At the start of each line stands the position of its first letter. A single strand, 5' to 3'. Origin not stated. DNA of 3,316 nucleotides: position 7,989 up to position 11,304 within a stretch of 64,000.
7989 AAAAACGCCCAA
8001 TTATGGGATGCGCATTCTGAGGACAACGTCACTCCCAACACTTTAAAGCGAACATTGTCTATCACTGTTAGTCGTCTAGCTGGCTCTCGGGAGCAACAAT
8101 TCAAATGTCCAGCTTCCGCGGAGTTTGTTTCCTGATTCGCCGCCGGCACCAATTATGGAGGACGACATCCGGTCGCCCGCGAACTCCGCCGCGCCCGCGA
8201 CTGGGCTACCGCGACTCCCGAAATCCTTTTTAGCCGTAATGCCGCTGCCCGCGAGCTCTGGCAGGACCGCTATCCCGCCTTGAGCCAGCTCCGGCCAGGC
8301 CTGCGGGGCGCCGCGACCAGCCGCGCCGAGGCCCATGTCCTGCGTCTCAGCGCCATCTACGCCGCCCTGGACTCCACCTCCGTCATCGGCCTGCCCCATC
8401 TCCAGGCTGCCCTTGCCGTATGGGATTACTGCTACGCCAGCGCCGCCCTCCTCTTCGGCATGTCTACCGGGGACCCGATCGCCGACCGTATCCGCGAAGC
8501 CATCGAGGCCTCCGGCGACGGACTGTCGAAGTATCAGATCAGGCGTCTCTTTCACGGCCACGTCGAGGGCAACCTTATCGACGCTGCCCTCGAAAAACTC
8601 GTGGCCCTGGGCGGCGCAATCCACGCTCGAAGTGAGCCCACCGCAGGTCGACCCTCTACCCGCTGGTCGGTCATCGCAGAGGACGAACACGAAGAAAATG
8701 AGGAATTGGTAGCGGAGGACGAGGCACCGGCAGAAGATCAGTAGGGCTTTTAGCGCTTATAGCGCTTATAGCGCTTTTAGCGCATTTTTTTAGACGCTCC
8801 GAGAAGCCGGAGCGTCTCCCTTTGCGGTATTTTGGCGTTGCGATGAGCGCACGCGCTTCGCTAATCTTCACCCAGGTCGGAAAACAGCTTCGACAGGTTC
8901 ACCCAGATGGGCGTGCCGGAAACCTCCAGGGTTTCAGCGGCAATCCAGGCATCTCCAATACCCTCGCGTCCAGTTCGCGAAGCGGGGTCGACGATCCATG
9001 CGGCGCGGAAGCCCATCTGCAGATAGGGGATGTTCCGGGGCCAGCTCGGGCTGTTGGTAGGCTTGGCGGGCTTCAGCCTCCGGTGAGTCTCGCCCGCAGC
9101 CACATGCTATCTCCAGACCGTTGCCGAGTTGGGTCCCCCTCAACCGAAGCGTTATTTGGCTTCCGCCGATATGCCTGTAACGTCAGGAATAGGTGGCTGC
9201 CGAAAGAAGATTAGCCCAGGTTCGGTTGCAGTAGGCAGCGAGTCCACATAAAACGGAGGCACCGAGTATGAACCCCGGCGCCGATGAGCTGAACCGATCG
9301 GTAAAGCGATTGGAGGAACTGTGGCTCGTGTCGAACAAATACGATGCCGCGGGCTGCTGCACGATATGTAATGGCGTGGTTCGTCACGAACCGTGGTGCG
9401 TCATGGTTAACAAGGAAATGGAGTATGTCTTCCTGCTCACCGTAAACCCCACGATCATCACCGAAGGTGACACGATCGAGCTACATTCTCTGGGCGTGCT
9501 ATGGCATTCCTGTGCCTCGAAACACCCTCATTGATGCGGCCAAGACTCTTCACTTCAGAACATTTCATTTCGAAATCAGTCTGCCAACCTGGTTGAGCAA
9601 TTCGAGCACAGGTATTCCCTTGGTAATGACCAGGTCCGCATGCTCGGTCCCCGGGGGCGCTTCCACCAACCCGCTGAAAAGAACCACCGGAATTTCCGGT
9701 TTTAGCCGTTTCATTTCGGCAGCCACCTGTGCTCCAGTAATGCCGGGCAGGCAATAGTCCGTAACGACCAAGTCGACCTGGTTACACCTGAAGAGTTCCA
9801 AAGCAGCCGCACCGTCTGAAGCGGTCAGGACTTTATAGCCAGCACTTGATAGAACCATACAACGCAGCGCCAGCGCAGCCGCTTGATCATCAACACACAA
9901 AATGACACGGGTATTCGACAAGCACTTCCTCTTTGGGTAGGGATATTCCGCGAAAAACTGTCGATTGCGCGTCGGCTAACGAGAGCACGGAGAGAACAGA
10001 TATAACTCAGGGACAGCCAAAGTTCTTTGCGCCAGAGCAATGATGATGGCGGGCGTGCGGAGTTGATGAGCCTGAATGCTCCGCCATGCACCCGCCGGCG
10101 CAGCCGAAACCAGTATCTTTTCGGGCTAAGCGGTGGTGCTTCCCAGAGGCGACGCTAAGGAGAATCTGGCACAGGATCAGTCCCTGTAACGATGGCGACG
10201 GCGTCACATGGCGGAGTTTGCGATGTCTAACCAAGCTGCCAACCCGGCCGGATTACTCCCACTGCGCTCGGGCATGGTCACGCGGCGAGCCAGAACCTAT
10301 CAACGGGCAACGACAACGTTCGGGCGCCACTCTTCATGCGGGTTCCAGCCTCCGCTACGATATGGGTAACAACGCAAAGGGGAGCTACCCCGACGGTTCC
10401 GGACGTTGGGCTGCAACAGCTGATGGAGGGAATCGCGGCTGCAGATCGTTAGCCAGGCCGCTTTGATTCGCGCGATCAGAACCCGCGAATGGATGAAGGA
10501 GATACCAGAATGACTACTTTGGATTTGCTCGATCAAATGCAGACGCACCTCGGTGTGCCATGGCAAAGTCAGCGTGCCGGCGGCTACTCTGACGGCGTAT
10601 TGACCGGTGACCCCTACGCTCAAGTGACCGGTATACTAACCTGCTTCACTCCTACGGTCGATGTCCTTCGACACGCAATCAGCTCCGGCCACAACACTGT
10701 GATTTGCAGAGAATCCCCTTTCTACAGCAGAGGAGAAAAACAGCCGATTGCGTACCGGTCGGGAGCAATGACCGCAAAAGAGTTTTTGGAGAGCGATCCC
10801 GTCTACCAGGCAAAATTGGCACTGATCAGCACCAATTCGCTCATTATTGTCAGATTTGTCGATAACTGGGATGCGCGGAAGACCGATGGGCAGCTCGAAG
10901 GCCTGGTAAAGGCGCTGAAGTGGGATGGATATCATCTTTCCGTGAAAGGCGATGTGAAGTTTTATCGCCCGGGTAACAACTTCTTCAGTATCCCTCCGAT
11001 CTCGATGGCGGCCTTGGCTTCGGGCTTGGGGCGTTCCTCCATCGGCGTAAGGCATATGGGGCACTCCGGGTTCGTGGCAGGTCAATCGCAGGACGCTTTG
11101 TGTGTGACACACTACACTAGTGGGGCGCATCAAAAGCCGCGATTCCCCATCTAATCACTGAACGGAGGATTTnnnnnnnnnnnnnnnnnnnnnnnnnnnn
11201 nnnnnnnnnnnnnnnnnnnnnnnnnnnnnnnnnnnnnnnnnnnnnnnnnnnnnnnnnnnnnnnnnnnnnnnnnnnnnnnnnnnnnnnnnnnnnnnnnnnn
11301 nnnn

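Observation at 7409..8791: Tandem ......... 9-mer arrays bracketing a 1.3-kb segment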

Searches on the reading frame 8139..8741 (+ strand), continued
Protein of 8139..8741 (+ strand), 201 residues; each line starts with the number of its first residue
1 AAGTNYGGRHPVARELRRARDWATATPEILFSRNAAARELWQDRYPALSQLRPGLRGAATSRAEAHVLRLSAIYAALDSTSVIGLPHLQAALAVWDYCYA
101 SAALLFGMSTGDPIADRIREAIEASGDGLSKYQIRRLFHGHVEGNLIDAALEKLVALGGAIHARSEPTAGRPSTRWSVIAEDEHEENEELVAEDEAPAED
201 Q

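Call 99: search_protein_families(library=phrogs, proteins=[L108:1822-3504:+], max_evalue=0.001)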
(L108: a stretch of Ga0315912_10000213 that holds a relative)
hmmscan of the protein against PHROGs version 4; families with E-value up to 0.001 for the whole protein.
L108:1822-3504:+ (561 aa): 5 families
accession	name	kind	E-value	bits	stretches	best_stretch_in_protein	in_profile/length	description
phrog_3022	-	DNA, RNA and nucleotide metabolism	5.1e-14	52.6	1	184-559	359-785/788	DNA primase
phrog_19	-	DNA, RNA and nucleotide metabolism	9.7e-14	52.1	1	16-163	153-303/621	DnaB-like replicative helicase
phrog_5311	-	DNA, RNA and nucleotide metabolism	9.2e-11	41.7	1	208-556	287-677/692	helicase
phrog_10514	-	DNA, RNA and nucleotide metabolism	1.5e-07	31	1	207-375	365-536/750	DNA primase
phrog_14296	-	DNA, RNA and nucleotide metabolism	7.5e-06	26.2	1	330-477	160-305/417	DNA primase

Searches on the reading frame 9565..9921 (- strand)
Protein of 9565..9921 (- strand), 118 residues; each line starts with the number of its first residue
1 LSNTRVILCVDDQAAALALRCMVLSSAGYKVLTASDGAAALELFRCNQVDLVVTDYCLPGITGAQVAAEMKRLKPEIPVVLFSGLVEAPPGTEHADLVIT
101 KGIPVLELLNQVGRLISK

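Call 10: search_protein_families(library=pfam, proteins=[window:9565-9921:-], max_evalue=0.01)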
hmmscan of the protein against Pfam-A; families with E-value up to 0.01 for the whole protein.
window:9565-9921:- (118 aa): 1 family
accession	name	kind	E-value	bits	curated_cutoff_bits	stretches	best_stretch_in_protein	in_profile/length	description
PF00072.30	Response_reg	-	1e-16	61.5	30.2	1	7-88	1-82/111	Response regulator receiver domain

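Call 47: find_encoding_contigs(protein=window:9565-9921:-, flank=6000, max_places=8)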
Protein window:9565-9921:- (118 aa): no gene with exactly this product is on record in the collection.

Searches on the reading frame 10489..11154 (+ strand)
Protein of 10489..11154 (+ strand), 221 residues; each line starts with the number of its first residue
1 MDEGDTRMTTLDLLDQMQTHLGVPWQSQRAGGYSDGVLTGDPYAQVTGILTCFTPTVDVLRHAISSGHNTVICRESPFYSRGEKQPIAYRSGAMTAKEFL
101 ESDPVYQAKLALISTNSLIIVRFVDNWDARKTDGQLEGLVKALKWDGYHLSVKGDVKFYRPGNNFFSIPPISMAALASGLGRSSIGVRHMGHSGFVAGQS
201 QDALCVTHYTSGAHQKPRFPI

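Call 10: search_protein_families(library=pfam, proteins=[window:10489-11154:+], max_evalue=0.01)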
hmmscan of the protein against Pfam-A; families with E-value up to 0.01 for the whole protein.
window:10489-11154:+ (221 aa): 1 family
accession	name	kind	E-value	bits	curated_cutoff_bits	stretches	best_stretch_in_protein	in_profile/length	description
PF01784.24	DUF34_NIF3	-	0.0084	16.2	23.4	0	35-82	25-72/256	Duf34/NIF3 (NGG1p interacting factor 3)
